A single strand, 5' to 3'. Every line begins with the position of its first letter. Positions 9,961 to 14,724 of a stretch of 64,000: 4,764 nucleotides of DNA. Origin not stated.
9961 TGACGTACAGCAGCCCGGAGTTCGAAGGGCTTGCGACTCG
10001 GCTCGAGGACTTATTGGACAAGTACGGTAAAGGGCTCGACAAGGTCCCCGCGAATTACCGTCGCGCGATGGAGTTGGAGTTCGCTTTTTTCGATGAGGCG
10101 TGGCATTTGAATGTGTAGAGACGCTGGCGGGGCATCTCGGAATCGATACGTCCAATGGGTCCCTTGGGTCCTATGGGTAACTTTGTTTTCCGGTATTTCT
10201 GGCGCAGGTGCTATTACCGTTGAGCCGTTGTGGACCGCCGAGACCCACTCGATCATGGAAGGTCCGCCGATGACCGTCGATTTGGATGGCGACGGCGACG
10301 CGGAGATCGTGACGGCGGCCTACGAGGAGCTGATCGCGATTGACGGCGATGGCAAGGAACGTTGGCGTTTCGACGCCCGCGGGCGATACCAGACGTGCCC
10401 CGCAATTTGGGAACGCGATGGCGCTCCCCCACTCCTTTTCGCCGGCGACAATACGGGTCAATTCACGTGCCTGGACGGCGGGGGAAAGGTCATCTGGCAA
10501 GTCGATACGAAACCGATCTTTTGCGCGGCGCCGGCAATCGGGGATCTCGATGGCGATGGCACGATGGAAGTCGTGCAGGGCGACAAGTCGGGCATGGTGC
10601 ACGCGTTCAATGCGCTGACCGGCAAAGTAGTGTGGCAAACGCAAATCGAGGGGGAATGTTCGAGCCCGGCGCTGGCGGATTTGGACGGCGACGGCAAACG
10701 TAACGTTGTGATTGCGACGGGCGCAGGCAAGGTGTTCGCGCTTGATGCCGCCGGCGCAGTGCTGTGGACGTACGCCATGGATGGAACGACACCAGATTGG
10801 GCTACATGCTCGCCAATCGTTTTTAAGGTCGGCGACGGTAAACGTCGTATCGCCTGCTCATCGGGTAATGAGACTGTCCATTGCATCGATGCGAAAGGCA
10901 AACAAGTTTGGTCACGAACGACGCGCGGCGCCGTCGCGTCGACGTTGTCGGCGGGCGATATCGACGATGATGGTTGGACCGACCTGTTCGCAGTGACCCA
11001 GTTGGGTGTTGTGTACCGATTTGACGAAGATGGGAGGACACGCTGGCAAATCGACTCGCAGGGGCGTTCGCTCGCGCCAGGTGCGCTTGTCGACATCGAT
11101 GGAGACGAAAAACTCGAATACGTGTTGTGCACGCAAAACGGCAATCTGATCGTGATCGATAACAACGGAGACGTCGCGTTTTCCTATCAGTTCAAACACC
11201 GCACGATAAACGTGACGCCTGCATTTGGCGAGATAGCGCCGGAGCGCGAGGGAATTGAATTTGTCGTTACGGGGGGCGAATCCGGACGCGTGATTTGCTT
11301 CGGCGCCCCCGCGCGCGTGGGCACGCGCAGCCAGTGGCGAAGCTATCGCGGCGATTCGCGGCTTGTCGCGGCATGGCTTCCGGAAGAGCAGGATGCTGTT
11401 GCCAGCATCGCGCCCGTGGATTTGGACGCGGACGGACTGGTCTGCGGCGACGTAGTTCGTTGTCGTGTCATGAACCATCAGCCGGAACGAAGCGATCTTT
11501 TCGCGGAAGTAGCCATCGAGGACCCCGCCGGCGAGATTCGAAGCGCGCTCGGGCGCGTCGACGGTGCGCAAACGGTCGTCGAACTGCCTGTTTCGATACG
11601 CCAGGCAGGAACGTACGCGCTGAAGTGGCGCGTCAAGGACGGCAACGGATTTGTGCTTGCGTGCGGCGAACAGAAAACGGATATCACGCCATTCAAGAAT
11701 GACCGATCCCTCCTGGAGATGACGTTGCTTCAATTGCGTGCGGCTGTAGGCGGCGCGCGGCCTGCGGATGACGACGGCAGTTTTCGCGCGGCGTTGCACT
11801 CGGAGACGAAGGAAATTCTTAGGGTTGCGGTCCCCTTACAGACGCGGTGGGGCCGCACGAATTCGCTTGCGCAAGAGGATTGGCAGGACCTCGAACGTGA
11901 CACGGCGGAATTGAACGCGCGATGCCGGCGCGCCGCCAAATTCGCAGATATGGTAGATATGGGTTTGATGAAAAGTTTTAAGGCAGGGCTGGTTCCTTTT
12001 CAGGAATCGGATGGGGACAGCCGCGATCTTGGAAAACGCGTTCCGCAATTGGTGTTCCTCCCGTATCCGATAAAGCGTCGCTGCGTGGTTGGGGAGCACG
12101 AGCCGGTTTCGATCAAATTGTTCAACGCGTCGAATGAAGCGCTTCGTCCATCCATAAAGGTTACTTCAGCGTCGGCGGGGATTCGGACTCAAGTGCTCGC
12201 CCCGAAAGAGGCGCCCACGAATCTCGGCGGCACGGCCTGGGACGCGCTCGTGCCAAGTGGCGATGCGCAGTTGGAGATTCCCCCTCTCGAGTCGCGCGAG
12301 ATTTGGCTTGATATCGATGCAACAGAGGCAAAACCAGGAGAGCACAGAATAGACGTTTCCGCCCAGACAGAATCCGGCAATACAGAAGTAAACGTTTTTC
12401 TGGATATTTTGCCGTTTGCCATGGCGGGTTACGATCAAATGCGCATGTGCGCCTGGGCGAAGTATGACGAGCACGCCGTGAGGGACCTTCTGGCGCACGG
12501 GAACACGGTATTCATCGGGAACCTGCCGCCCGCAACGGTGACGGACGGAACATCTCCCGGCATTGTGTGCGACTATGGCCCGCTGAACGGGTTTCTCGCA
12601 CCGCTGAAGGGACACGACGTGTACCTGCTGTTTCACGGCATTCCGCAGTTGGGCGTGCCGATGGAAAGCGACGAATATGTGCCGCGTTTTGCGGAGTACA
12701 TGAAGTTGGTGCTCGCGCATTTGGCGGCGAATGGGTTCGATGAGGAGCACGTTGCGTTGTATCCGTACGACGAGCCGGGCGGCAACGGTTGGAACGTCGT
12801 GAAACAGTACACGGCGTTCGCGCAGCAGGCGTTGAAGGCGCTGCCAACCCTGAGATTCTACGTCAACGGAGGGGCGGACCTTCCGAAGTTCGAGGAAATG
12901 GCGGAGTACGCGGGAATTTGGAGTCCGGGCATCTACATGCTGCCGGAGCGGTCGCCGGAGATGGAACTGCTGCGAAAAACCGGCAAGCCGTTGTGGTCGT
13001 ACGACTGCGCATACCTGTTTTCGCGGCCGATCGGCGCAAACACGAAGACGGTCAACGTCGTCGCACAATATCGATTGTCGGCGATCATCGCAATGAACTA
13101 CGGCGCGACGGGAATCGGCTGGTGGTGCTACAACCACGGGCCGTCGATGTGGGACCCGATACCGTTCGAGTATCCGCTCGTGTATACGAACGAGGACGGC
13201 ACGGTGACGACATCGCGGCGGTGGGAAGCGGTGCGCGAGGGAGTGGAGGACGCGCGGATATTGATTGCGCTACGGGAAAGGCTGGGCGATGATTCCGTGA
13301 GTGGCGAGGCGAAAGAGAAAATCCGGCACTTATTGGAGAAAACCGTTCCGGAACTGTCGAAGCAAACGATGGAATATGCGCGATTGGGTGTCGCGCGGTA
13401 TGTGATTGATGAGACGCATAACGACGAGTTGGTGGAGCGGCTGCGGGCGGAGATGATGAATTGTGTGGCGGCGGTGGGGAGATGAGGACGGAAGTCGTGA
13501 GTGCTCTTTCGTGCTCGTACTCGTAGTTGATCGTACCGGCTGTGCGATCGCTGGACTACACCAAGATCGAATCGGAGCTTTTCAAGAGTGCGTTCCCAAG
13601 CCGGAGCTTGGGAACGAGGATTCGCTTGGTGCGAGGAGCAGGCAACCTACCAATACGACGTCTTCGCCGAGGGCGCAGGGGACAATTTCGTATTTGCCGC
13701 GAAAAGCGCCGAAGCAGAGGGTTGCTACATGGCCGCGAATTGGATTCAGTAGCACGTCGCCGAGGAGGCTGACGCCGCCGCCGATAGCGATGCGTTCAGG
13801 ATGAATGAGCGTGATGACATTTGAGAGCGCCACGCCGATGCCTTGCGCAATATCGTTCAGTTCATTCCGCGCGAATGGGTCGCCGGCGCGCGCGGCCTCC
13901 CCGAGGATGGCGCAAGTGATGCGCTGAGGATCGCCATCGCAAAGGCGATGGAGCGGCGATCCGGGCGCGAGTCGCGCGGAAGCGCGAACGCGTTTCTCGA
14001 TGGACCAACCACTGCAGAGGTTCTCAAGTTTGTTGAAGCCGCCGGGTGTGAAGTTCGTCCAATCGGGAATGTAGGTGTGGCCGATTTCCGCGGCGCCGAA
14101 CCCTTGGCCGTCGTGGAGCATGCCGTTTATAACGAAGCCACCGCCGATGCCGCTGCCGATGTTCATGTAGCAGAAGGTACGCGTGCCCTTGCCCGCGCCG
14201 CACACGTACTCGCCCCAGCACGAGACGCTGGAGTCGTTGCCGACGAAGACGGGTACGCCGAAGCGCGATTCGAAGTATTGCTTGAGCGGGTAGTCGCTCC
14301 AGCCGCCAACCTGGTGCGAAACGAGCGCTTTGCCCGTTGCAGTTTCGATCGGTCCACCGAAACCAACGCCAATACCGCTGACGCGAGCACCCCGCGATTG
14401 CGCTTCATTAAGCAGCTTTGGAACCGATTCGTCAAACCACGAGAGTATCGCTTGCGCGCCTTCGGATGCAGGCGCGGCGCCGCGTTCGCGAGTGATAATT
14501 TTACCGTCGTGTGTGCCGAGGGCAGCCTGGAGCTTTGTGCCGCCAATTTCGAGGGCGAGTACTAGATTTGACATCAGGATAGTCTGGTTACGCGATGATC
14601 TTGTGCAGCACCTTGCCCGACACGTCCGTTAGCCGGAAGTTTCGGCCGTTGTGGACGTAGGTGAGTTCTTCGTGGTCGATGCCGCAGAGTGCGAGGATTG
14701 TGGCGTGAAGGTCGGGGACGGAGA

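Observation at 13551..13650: Dispersed palindromic repeat family A (at least five copies in 64 kb)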

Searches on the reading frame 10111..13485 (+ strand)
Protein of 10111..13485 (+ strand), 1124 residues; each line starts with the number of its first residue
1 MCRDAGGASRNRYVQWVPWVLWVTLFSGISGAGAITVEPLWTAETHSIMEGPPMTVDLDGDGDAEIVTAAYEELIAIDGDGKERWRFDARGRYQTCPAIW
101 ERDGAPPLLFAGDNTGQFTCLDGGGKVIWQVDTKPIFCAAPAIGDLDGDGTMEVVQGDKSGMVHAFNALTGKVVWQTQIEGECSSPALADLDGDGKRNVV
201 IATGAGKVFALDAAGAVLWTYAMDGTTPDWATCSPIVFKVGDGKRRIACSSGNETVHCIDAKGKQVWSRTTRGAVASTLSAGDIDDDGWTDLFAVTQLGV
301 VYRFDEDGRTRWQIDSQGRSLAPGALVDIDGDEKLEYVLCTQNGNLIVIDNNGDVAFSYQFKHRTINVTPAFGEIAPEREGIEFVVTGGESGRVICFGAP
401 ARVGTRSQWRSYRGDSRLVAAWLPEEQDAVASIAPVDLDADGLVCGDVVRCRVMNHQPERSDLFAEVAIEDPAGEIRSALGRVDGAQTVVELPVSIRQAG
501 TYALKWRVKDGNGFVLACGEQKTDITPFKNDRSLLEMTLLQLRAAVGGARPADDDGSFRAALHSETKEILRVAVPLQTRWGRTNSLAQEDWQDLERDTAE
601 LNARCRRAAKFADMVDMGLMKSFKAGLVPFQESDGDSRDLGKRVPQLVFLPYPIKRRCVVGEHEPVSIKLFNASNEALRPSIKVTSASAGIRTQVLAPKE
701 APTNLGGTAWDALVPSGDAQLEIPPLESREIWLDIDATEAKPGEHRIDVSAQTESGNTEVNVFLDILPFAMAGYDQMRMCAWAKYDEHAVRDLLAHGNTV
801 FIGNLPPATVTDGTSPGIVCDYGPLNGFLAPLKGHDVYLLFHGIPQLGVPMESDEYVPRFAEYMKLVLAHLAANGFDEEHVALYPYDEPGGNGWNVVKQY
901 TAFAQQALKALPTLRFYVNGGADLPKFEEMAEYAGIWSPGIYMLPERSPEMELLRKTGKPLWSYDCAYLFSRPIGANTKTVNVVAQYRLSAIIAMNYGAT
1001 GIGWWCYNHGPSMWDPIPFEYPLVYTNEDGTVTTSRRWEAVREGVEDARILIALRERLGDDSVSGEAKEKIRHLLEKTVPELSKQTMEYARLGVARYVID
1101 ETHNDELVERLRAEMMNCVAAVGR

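Call 16: find_encoding_contigs(protein=window:10111-13485:+, flank=2000, max_places=3)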
Protein window:10111-13485:+ (1124 aa): 2 contigs read that carry it; 1 place shown.
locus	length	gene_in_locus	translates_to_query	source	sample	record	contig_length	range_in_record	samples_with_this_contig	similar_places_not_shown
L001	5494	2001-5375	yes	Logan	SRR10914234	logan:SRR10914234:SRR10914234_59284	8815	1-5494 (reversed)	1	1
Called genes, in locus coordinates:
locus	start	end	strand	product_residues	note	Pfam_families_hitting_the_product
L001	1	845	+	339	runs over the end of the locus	PF00355:Rieske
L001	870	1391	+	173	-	PF01965:DJ-1_PfpI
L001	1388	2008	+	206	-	PF03070:TENA_THI-4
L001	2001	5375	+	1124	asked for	PF01839:FG-GAP (faint), PF13517:FG-GAP_3 (faint), PF13570:Beta-prop_ACSF4, PF13360:PQQ_2, PF25292:Beta-prop_CGLA (weak), PF13360:PQQ_2 (weak)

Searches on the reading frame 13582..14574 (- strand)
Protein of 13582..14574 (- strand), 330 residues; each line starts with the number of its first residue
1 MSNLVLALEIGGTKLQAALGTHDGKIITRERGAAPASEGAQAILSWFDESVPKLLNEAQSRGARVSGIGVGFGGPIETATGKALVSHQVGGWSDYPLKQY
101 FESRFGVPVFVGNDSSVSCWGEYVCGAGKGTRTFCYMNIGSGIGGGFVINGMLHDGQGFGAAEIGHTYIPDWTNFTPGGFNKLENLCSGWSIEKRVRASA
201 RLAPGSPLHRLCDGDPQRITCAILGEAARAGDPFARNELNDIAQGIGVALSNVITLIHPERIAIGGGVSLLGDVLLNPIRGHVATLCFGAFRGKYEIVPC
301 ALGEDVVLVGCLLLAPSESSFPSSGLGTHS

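Call 30: search_protein_families(library=pfam, proteins=[window:13582-14574:-], max_evalue=0.01)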
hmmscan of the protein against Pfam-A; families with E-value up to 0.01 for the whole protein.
window:13582-14574:- (330 aa): 1 family
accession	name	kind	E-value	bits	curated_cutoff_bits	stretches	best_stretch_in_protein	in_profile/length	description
PF00480.26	ROK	-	8.8e-51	173.6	22.9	1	6-316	2-292/294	ROK family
